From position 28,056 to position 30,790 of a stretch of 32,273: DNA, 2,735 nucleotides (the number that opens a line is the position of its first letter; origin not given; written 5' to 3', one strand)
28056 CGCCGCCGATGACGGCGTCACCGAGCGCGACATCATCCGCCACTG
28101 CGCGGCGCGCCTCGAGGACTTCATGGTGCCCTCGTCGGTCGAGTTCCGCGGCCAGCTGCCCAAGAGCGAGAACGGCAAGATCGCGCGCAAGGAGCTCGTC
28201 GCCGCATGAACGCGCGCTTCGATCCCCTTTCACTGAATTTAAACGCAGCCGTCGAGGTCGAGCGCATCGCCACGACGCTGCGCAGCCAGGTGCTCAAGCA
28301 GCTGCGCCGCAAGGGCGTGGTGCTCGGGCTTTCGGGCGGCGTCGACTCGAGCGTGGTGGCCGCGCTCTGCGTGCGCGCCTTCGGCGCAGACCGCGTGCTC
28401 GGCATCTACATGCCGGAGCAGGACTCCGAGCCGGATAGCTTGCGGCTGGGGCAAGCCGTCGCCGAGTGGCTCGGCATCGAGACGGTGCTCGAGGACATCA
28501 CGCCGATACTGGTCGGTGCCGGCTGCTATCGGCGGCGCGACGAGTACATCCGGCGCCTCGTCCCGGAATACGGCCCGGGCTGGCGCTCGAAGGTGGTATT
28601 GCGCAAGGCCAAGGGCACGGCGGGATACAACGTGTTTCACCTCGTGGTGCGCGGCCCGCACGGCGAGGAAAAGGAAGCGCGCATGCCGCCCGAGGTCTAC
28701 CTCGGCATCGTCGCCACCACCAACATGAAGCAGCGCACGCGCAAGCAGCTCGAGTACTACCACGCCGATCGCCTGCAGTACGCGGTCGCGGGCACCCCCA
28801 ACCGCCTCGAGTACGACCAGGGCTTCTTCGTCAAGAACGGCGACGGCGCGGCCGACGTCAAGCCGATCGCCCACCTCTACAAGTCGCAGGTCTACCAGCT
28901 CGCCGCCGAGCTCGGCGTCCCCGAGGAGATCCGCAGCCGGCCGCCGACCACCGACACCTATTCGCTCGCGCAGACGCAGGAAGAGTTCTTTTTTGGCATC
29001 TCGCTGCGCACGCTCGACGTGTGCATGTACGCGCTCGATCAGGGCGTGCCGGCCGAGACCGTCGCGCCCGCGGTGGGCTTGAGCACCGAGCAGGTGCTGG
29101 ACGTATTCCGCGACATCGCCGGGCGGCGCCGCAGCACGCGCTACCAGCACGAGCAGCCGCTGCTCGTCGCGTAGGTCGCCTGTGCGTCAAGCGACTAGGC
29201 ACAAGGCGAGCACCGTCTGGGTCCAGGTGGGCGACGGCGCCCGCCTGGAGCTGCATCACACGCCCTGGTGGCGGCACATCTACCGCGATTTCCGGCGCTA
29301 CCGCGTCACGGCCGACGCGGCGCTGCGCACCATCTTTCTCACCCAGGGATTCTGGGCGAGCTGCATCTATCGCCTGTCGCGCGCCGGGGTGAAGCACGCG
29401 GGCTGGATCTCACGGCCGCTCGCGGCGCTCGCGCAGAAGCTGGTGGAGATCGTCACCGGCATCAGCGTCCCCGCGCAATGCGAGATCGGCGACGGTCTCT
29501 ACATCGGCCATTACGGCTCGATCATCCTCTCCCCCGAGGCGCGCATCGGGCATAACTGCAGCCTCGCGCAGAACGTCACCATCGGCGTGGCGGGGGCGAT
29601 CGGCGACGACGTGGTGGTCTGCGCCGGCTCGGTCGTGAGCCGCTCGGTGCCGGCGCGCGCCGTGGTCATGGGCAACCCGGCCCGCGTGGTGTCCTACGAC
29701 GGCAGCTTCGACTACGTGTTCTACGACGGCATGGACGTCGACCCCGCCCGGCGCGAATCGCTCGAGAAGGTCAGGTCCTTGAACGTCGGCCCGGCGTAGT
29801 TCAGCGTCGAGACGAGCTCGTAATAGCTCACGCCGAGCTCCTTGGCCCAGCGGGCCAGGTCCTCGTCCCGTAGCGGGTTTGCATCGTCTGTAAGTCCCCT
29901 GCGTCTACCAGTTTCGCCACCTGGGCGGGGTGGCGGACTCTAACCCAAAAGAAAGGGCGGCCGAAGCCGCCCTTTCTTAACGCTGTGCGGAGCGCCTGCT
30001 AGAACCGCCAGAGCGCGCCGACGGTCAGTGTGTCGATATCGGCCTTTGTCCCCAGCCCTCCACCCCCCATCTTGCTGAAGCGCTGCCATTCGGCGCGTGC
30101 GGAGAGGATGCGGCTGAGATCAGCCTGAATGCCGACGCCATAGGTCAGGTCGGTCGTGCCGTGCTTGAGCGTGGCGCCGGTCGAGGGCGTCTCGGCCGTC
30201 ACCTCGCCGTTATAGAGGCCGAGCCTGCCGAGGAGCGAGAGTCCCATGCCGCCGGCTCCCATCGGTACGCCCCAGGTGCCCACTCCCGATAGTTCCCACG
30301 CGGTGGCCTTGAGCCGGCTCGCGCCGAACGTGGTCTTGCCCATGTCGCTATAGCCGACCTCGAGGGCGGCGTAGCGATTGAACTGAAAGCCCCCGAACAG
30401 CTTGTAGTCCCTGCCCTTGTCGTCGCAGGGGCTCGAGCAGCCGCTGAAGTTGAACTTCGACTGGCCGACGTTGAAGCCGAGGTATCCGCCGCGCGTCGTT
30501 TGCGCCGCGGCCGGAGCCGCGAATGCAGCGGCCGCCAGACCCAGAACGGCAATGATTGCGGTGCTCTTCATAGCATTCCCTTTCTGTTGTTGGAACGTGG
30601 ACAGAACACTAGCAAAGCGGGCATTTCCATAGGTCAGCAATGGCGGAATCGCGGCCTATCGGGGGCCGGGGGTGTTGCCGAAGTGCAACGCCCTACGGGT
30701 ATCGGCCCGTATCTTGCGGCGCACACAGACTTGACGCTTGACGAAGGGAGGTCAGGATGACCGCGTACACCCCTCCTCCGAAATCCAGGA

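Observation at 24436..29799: AsnB amidotransferase + carrier protein + adenylating ligase + NadE-like ATP-PPase + hexapeptide acyltransferase cassette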

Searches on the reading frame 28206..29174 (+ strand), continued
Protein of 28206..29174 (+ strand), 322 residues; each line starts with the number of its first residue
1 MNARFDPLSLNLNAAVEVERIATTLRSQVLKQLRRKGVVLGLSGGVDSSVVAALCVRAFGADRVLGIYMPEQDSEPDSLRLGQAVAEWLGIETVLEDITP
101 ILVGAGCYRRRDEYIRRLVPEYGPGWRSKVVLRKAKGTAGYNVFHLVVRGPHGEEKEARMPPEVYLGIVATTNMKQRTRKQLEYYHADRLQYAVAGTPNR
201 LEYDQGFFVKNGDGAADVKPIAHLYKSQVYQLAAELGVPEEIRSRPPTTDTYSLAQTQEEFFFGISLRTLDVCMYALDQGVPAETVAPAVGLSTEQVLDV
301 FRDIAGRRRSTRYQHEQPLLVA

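Call 90: search_protein_families(library=pfam, proteins=[L041:8055-9248:-, L041:14890-15867:-, L085:884-2065:+, L041:6806-8089:-, L041:9249-10280:-, L041:10277-11446:-, L046:3680-4936:+, L046:11089-12132:+, L046:12836-14089:+, L085:8004-9497:+], max_evalue=0.0001)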
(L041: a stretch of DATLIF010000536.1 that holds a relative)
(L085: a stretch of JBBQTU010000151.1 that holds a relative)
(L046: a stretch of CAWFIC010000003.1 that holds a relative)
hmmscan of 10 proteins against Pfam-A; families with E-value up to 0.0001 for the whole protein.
L041:8055-9248:- (397 aa): 5 families
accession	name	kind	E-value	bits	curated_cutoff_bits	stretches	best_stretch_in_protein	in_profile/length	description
PF00534.26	Glycos_transf_1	-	1.2e-33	116.5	26.4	1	201-363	2-162/172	Glycosyl transferases group 1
PF13692.12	Glyco_trans_1_4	-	1.3e-33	116.7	27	1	215-355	2-142/142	Glycosyl transferases group 1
PF13579.12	Glyco_trans_4_4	-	6.5e-13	49.7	29.7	1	23-189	4-157/158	Glycosyl transferase 4-like domain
PF13439.12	Glyco_transf_4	-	2.4e-12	47.6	28.5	1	24-195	6-170/170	Glycosyltransferase Family 4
PF20706.3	GT4-conflict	-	1.5e-09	37.8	26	1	149-376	136-365/385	Family 4 Glycosyltransferase in conflict systems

L041:14890-15867:- (325 aa): 3 families
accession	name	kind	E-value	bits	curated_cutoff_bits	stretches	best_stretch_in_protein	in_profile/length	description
PF00535.33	Glycos_transf_2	-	1.4e-35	123.1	23.3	1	26-130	1-109/168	Glycosyl transferase family 2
PF13641.12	Glyco_tranf_2_3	-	2.9e-23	83.5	27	1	23-205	2-197/230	Glycosyltransferase like family 2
PF10111.15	Glyco_tranf_2_2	-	7e-20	72.1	27.3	2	26-122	1-104/276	Glycosyltransferase like family 2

L085:884-2065:+ (393 aa): 4 families
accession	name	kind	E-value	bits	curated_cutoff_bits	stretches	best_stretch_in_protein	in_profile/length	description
PF00535.33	Glycos_transf_2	-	1.8e-25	90.3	23.3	1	49-213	1-165/168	Glycosyl transferase family 2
PF13641.12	Glyco_tranf_2_3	-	4.1e-18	66.7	27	1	45-262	1-226/230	Glycosyltransferase like family 2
PF10111.15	Glyco_tranf_2_2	-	5.1e-06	26.6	27.3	1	49-151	1-104/276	Glycosyltransferase like family 2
PF13506.12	Glyco_transf_21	-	6.2e-05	23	21.7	0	115-210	17-112/174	Glycosyl transferase family 21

L041:6806-8089:- (427 aa): 4 families
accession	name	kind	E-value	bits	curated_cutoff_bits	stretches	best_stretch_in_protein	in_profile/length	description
PF00534.26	Glycos_transf_1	-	3e-29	102.2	26.4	1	232-386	13-172/172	Glycosyl transferases group 1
PF13692.12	Glyco_trans_1_4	-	1.8e-27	96.8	27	1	234-372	1-142/142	Glycosyl transferases group 1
PF20706.3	GT4-conflict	-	1.2e-07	31.6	26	1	174-397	138-382/385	Family 4 Glycosyltransferase in conflict systems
PF13524.12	Glyco_trans_1_2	-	3.1e-05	24.4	25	1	258-400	8-142/144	Glycosyl transferase-like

L041:9249-10280:- (343 aa): 7 families
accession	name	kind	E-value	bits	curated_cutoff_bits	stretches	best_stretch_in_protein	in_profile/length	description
PF01370.27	Epimerase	-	3.8e-32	112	20.9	1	3-235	1-239/240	NAD dependent epimerase/dehydratase family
PF07993.18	NAD_binding_4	-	7.3e-22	78.2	20.1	1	5-191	1-217/258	Male sterility protein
PF01073.25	3Beta_HSD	-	4.1e-19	69.1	22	1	4-223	1-229/280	3-beta hydroxysteroid dehydrogenase/isomerase family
PF16363.11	GDP_Man_Dehyd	-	1.7e-18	67.6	27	1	4-326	1-331/332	GDP-mannose 4,6 dehydratase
PF13460.12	NAD_binding_10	-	1.5e-16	61.2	27.2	1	7-129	1-110/184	NAD(P)H-binding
PF05368.20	NmrA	-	1.1e-12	48.6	27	1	3-114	5-104/298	NmrA-like family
PF02719.21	Polysacc_synt_2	-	1.6e-06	27.9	20.2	1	4-117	2-128/293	Polysaccharide biosynthesis protein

L041:10277-11446:- (389 aa): 4 families
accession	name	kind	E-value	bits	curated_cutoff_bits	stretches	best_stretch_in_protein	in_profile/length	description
PF01408.29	GFO_IDH_MocA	-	8.8e-30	104.3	24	1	14-133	1-120/120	Oxidoreductase family, NAD-binding Rossmann fold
PF03447.22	NAD_binding_3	-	5.3e-06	27.6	24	1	20-127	1-111/116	Homoserine dehydrogenase, NAD binding domain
PF22725.1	GFO_IDH_MocA_C3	-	1e-05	26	27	1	142-264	2-121/124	GFO/IDH/MocA C-terminal domain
PF03807.23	F420_oxidored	-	3.5e-05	24.7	21.6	1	15-95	1-79/94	NADP oxidoreductase coenzyme F420-dependent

L046:3680-4936:+ (418 aa): 5 families
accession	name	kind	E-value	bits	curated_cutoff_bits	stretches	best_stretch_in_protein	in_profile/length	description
PF13692.12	Glyco_trans_1_4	-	2.2e-33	115.9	27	1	203-342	2-141/142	Glycosyl transferases group 1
PF00534.26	Glycos_transf_1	-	5.7e-31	107.8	26.4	1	200-356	13-171/172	Glycosyl transferases group 1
PF13439.12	Glyco_transf_4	-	4.6e-15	56.5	28.5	1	28-185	3-170/170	Glycosyltransferase Family 4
PF13579.12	Glyco_trans_4_4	-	1.7e-08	35.4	29.7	1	28-179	2-157/158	Glycosyl transferase 4-like domain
PF13524.12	Glyco_trans_1_2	-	8.5e-08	32.7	25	1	229-369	12-140/144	Glycosyl transferase-like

L046:11089-12132:+ (347 aa): 1 family
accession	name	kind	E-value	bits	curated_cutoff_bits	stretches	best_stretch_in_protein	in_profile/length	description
PF13469.12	Sulfotransfer_3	-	4.1e-08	34.2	27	1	10-167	1-144/216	Sulfotransferase family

L046:12836-14089:+ (417 aa): 3 families
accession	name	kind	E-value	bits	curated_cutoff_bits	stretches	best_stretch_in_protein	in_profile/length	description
PF01610.23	DDE_Tnp_ISL3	-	4.7e-75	252.9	23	1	166-405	1-240/240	Transposase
PF13542.12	HTH_Tnp_ISL3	-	2.7e-13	49.6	27.4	1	101-149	1-49/51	Helix-turn-helix domain of transposase family ISL3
PF14690.11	Zn_ribbon_ISL3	-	7.8e-08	33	25.5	1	51-95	3-47/47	zinc-finger of transposase IS204/IS1001/IS1096/IS1165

L085:8004-9497:+ (497 aa): 1 family
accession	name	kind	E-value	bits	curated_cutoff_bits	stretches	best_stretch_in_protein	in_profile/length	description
PF15632.11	ATPgrasp_Ter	-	3.8e-05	23.9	29.1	1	315-415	25-123/131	ATP-grasp in the biosynthetic pathway with Ter operon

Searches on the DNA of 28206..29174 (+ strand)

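Call 45: search_dna_similar(query=L009:7100-9000:+, collection=plasmids, mode=near, max_rows=60)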
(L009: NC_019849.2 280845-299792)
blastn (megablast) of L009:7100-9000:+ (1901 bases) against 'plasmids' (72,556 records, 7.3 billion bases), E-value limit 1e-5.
Records with a match: 91; places in all: 91; records where one place covers at least 80% of the query: 88.
Best place of each record, by identity: >=99% 45; 95-99% 7; 80-90% 38; 60-80% 1.
By first word of the organism name: Sinorhizobium 76; Ensifer 8; Mesorhizobium 5; Streptomyces 2.
By predicted mobility (MOB-suite, as given by PLSDB): mobilizable 57; non-mobilizable 23; conjugative 11.
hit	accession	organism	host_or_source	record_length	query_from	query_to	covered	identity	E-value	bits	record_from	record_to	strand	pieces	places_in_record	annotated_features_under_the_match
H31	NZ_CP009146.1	Sinorhizobium meliloti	Medicago orbicularis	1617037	1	1901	100%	100.0%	0e+0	3511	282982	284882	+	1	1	none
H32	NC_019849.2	Sinorhizobium meliloti GR4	-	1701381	1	1901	100%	100.0%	0e+0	3511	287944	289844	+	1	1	none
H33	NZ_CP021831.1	Sinorhizobium meliloti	Medicago truncatula,Single Cell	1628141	1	1901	100%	100.0%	0e+0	3511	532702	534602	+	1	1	none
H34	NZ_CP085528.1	Sinorhizobium meliloti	Medicago,cell culture,lupulina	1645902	1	1901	100%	99.7%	0e+0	3483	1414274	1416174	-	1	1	none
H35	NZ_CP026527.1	Sinorhizobium meliloti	Medicago sativa L. subsp. ambigua,Cell ...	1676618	1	1901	100%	99.7%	0e+0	3483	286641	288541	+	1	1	none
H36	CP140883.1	Sinorhizobium meliloti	Medicago lupulina,whole organism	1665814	1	1901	100%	99.7%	0e+0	3483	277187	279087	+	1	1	class I adenylate-forming enzyme family protein | acyl carrier protein | nadE: NAD(+) synthase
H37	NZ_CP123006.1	Sinorhizobium meliloti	Medicago sativa,cell culture,nodules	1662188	1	1901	100%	99.7%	0e+0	3483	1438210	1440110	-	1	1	none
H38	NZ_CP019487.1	Sinorhizobium meliloti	alfalfa,single cell,nitrogen fixing ...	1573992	1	1901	100%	99.7%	0e+0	3478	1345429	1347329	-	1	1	none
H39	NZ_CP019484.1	Sinorhizobium meliloti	alfalfa,whole organism,alfalfa nodule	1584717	1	1901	100%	99.7%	0e+0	3478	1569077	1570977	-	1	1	none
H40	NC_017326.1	Sinorhizobium meliloti SM11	-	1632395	1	1901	100%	99.7%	0e+0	3478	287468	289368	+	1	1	none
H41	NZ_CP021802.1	Sinorhizobium meliloti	Medicago sativa,Single Cell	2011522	1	1901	100%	99.6%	0e+0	3472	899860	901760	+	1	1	none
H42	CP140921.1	Sinorhizobium meliloti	Medicago lupulina,whole organism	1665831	1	1901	100%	99.6%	0e+0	3470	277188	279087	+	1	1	acyl carrier protein | nadE: NAD(+) synthase | asnB: asparagine synthase (glutamine-hydrolyzing)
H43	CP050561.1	Sinorhizobium meliloti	Melilotus officinalis,cell culture,root ...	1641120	1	1901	100%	99.6%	0e+0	3465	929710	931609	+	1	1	acyl--CoA ligase | acyl carrier protein | nadE: NAD(+) synthase | asnB: asparagine synthase (glutamine-hydrolyzing)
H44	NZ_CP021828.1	Sinorhizobium meliloti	Medicago truncatula,Single Cell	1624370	4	1901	100%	99.6%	0e+0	3467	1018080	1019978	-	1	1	none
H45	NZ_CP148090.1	Sinorhizobium meliloti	Medicago sativa,cell culture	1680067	4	1901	100%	99.6%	0e+0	3467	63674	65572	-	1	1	none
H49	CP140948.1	Sinorhizobium meliloti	Medicago lupulina,whole organism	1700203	4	1901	100%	99.6%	0e+0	3461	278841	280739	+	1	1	class I adenylate-forming enzyme family protein | acyl carrier protein | nadE: NAD(+) synthase | asnB: asparagine synthase (glutamine-hydrolyzing)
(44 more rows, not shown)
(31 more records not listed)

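Call 46: get_annotated_region(hit=H49, flank=9000)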
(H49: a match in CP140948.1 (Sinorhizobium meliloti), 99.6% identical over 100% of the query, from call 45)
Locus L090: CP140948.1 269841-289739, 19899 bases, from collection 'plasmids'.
description: Sinorhizobium meliloti strain ml59 plasmid pSymB, complete sequence
organism: Sinorhizobium meliloti (NCBI taxid 382)
taxonomy: Bacteria; Pseudomonadota; Alphaproteobacteria; Hyphomicrobiales; Rhizobiaceae; Sinorhizobium; Sinorhizobium meliloti
host: -; source: Medicago lupulina,whole organism; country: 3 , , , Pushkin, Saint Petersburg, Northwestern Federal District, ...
typing (MOB-suite, as given by PLSDB): mobilizable; relaxase MOBQ
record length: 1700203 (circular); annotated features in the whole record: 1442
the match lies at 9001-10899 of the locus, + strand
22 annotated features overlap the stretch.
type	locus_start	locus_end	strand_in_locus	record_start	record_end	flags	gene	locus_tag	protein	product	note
CDS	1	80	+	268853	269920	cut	ugpC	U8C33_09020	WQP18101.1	sn-glycerol-3-phosphate ABC transporter ATP-binding protein UgpC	-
CDS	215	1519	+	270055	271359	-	-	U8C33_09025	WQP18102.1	ABC transporter substrate-binding protein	-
CDS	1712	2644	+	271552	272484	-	-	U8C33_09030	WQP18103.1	sugar ABC transporter permease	-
CDS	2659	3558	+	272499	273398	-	-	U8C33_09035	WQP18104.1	carbohydrate ABC transporter permease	-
CDS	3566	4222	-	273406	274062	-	-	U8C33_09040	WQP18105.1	DUF6064 family protein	-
CDS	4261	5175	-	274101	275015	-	-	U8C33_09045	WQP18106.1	aldo/keto reductase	-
CDS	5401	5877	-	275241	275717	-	-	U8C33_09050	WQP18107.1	VOC family protein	-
CDS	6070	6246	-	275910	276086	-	-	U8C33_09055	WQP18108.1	hypothetical protein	-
CDS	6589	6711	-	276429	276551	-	-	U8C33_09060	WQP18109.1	hypothetical protein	-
CDS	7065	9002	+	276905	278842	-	asnB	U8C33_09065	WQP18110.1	asparagine synthase (glutamine-hydrolyzing)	-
CDS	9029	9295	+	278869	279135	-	-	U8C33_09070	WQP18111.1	acyl carrier protein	-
CDS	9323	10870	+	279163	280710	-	-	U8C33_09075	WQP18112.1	class I adenylate-forming enzyme family protein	-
CDS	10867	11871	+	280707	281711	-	nadE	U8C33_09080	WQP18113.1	NAD(+) synthase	-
CDS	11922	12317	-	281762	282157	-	-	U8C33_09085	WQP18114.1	hypothetical protein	-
CDS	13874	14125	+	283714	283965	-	-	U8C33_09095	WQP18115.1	DUF1127 domain-containing protein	-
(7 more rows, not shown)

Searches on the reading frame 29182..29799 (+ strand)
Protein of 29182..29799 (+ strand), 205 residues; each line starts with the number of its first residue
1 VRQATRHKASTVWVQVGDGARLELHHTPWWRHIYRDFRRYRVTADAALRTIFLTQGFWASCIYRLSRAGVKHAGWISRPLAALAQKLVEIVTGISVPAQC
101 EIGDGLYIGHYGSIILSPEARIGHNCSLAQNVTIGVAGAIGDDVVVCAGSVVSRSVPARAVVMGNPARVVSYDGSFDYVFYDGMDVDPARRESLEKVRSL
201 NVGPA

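Call 4: search_protein_families(library=ncbifam, proteins=[window:29182-29799:+], max_evalue=0.001)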
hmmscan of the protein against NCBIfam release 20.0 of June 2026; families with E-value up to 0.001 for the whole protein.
window:29182-29799:+ (205 aa): 26 families (the best 25 are shown)
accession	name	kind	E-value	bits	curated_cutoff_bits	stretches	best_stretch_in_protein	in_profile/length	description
NF041874.1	EPS_EpsC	equivalog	2.2e-15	56.8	150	1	38-137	9-105/168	serine O-acetyltransferase EpsC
TIGR01172.1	cysE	equivalog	4.7e-13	49.5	210.65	1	44-138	15-106/162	serine O-acetyltransferase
NF007240.0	PRK09677.1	equivalog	3.1e-10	39.8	243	1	117-171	128-182/192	putative lipopolysaccharide biosynthesis O-acetyl transferase WbbJ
TIGR03570.1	NeuD_NnaD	subfamily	7.5e-09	35.5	160.8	1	88-168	124-202/202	NeuD/PglB/VioB family sugar acetyltransferase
TIGR04016.1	WcaB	equivalog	4.7e-08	32.8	194.65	1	88-169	62-142/146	colanic acid biosynthesis acetyltransferase WcaB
NF008349.0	PRK11132.1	equivalog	5.6e-08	32.2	397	1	54-141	105-189/273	serine O-acetyltransferase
NF058585.1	HptprglPActTf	PfamEq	5.8e-08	32.5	300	1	119-171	106-158/172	heptaprenylglyceryl phosphate O-acetyltransferase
NF002060.0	PRK00892.1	subfamily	9.9e-08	31.5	207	1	82-152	114-182/345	UDP-3-O-(3-hydroxymyristoyl)glucosamine N-acyltransferase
NF007499.0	PRK10092.1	equivalog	1.3e-07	31.6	314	1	120-170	130-180/183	maltose O-acetyltransferase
NF007797.0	PRK10502.1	subfamily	1.8e-07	31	192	1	120-170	126-176/183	WcaF family extracellular polysaccharide biosynthesis acetyltransferase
NF007564.0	PRK10191.1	equivalog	2.6e-07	30.2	196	1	99-169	89-158/162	colanic acid biosynthesis acetyltransferase WcaB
TIGR04008.1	WcaF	equivalog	5e-07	29.8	326.3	1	113-170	119-175/180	colanic acid biosynthesis acetyltransferase WcaF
NF007076.0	PRK09527.1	equivalog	3.7e-06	26.5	347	1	120-173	132-185/203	galactoside O-acetyltransferase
NF000311.1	Vat_ABCDEFH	equivalog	4.5e-06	26.4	300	1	118-171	109-162/201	Vat family streptogramin A O-acetyltransferase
TIGR03308.1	phn_thr-fam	hypoth_equivalog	9.8e-06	25.5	201.65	1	120-170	109-159/204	phosphonate metabolim protein, transferase hexapeptide repeat family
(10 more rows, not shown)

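Call 5: search_protein_families(library=pfam, proteins=[window:29182-29799:+], max_evalue=0.001)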
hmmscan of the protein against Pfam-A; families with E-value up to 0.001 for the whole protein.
window:29182-29799:+ (205 aa): 3 families
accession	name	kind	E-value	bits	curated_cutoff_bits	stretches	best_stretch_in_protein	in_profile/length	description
PF00132.30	Hexapep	-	2.8e-06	27.2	27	0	100-135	2-35/36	Bacterial transferase hexapeptide (six repeats)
PF25087.1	GMPPB_C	-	9.8e-05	22.5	39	1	112-152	3-43/110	GMPPB C-terminal domain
PF25084.1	LbH_EIF2B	-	0.00016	22.1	54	1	93-169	15-87/105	EIF2B subunit epsilon LbH domain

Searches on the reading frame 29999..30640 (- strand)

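Call 7: search_protein_families(library=ncbifam, proteins=[window:29999-30640:-], max_evalue=0.00001)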
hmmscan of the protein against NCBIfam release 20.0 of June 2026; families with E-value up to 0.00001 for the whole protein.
window:29999-30640:- (213 aa): 1 family
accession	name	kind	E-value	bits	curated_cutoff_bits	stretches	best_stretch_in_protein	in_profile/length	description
NF008071.1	PRK10808.1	equivalog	6.4e-07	29.1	277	1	24-213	1-203/358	porin OmpA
